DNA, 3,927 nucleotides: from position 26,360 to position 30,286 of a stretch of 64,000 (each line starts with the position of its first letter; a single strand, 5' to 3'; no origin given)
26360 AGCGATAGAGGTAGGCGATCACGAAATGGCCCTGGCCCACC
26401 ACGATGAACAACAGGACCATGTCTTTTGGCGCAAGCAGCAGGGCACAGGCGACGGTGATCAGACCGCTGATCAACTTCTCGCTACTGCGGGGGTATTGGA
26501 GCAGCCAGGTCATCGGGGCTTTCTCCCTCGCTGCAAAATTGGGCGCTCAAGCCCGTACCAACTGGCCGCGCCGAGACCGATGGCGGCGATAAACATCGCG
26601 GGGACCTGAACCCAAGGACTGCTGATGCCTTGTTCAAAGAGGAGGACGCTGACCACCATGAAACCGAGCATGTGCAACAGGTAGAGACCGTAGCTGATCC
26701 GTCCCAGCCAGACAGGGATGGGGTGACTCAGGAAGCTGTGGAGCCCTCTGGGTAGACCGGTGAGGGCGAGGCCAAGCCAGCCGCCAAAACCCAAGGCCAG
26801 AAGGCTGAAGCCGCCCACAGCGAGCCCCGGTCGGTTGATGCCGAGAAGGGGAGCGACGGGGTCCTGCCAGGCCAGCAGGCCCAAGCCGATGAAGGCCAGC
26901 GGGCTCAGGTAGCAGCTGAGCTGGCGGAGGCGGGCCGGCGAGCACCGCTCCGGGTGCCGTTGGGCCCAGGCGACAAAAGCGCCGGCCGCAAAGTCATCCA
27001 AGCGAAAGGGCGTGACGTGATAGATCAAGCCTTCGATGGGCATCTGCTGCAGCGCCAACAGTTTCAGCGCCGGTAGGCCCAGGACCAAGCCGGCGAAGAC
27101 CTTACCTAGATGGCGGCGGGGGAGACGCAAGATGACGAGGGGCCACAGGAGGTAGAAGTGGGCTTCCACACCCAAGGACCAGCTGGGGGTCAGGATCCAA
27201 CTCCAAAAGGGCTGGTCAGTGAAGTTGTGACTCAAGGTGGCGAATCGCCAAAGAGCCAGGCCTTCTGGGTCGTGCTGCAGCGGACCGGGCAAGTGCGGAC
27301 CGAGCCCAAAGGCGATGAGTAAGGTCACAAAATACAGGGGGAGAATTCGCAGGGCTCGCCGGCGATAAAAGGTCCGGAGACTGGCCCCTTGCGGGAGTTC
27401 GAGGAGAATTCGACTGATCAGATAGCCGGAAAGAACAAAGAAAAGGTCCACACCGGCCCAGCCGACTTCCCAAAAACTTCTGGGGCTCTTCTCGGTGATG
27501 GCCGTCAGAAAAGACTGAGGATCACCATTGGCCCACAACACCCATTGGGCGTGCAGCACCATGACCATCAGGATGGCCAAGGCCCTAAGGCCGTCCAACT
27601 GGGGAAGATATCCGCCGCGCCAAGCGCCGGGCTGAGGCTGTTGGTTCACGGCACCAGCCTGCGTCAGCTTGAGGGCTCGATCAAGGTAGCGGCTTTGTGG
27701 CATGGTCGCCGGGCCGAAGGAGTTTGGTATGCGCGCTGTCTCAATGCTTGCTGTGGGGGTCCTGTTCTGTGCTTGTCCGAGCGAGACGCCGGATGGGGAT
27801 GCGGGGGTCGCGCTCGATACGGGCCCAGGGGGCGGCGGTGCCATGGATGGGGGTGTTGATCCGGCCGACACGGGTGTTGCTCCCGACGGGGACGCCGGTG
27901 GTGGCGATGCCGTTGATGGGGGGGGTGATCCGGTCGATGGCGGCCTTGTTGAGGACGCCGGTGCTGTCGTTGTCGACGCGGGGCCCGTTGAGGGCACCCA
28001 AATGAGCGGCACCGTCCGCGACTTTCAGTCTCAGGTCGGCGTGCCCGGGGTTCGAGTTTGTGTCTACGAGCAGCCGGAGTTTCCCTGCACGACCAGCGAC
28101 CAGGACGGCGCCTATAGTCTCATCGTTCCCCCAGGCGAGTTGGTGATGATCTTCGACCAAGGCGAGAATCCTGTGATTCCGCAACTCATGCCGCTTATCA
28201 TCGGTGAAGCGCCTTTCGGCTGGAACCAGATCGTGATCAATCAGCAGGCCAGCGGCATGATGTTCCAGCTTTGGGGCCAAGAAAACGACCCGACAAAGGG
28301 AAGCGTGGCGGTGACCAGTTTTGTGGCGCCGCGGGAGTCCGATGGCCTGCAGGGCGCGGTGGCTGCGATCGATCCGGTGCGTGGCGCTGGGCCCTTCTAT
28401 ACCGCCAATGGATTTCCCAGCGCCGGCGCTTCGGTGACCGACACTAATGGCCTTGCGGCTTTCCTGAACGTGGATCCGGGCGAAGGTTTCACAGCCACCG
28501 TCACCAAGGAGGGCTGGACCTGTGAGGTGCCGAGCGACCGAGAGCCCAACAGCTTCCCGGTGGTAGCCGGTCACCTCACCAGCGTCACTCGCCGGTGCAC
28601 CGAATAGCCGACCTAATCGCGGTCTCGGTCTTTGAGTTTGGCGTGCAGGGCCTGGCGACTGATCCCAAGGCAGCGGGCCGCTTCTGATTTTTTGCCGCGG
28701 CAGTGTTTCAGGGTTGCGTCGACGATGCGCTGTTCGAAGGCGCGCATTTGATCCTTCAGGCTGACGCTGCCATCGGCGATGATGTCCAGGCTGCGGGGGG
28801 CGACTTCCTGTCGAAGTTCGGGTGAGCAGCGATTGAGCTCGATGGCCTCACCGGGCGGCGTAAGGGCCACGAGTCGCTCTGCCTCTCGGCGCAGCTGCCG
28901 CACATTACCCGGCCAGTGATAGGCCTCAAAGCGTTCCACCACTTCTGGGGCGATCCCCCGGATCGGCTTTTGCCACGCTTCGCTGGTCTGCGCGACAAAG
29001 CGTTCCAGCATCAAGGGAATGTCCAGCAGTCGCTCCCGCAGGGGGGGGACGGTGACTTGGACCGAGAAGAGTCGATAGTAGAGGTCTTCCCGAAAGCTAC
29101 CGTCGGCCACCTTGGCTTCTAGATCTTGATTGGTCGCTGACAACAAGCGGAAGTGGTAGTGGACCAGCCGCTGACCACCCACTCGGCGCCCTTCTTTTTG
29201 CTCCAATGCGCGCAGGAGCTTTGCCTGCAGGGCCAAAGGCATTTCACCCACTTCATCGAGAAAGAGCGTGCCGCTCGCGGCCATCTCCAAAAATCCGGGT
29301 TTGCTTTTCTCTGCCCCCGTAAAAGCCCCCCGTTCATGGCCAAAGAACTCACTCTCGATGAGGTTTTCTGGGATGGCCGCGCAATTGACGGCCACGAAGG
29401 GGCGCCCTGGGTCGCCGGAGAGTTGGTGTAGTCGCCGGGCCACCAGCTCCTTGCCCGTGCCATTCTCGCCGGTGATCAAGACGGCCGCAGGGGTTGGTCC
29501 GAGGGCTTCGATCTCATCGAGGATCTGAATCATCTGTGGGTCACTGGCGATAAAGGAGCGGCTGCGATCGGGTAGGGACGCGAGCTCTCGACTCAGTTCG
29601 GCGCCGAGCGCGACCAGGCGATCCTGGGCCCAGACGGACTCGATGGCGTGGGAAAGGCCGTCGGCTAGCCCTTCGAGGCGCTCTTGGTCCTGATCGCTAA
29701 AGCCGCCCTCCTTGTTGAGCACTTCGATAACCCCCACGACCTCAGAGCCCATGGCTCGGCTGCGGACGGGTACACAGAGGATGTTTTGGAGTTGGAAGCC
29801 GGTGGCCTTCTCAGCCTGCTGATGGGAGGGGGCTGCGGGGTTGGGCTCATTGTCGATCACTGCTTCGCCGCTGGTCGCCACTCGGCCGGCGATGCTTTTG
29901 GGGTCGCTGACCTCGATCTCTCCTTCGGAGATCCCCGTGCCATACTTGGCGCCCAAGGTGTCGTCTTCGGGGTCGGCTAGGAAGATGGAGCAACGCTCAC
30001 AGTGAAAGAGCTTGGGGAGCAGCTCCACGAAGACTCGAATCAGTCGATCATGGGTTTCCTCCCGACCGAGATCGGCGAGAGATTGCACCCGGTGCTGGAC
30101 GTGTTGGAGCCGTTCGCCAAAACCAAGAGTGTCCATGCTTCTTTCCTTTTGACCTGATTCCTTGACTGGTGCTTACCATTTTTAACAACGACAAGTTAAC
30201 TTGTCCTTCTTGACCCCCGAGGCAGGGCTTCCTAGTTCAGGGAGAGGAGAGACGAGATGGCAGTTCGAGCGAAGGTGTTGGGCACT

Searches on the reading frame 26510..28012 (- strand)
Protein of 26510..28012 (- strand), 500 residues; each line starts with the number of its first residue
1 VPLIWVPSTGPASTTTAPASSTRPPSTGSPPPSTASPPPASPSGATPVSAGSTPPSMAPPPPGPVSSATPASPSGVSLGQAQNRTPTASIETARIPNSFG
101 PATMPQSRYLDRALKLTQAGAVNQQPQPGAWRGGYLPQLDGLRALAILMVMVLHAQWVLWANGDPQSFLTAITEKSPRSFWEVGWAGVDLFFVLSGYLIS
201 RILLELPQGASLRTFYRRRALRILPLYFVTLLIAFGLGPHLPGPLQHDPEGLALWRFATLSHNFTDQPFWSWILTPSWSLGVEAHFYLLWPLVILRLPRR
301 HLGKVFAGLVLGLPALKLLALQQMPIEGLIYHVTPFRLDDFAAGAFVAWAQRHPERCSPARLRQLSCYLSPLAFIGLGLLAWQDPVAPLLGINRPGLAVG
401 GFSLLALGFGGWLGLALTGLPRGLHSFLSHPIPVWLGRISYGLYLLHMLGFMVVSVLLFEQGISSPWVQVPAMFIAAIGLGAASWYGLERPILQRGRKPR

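Call 31: search_protein_families(library=pfam, max_evalue=0.000001, proteins=[window:26510-28012:-])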
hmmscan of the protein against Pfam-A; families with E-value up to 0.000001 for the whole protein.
window:26510-28012:- (500 aa): 1 family
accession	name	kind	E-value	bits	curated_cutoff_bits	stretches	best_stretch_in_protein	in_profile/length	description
PF01757.29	Acyl_transf_3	-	1.1e-30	107.3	31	1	138-482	3-322/326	Acyltransferase domain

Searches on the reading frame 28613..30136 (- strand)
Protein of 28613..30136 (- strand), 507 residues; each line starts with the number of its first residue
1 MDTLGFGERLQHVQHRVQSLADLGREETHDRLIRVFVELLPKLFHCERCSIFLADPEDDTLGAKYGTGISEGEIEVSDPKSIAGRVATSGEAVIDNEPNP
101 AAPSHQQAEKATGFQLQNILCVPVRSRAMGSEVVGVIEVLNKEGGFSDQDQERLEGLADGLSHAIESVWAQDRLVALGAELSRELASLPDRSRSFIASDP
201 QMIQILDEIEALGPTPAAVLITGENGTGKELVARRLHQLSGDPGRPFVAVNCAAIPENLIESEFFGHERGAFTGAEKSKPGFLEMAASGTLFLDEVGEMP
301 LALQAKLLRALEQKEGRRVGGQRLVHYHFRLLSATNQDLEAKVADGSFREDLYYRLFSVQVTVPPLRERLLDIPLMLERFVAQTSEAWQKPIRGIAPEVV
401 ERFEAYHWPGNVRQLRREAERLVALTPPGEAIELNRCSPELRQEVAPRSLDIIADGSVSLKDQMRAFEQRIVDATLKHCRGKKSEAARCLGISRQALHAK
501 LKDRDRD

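Call 31: search_protein_families(library=pfam, max_evalue=0.000001, proteins=[window:28613-30136:-])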
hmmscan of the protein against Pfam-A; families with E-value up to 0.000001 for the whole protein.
window:28613-30136:- (507 aa): 7 families
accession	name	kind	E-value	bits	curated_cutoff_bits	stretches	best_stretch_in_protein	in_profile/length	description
PF00158.32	Sigma54_activat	-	1.2e-64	217.4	20.2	1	196-361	2-167/168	Sigma-54 interaction domain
PF14532.12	Sigma54_activ_2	-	7e-21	75.4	25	1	199-366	4-138/138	Sigma-54 interaction domain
PF25601.1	AAA_lid_14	-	5.3e-18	65.1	27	1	367-445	1-78/87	AAA+ ATPase lid domain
PF13185.12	GAF_2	-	1.3e-15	58.3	28.6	1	28-166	3-136/136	GAF domain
PF01590.32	GAF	-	7.5e-14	52.8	22.4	1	30-165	3-133/133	GAF domain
PF13492.12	GAF_3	-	2.9e-11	44.3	27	1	37-166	10-128/129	GAF domain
PF02954.25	HTH_8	-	1.5e-10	41.1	22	1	464-502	2-40/42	Bacterial regulatory protein, Fis family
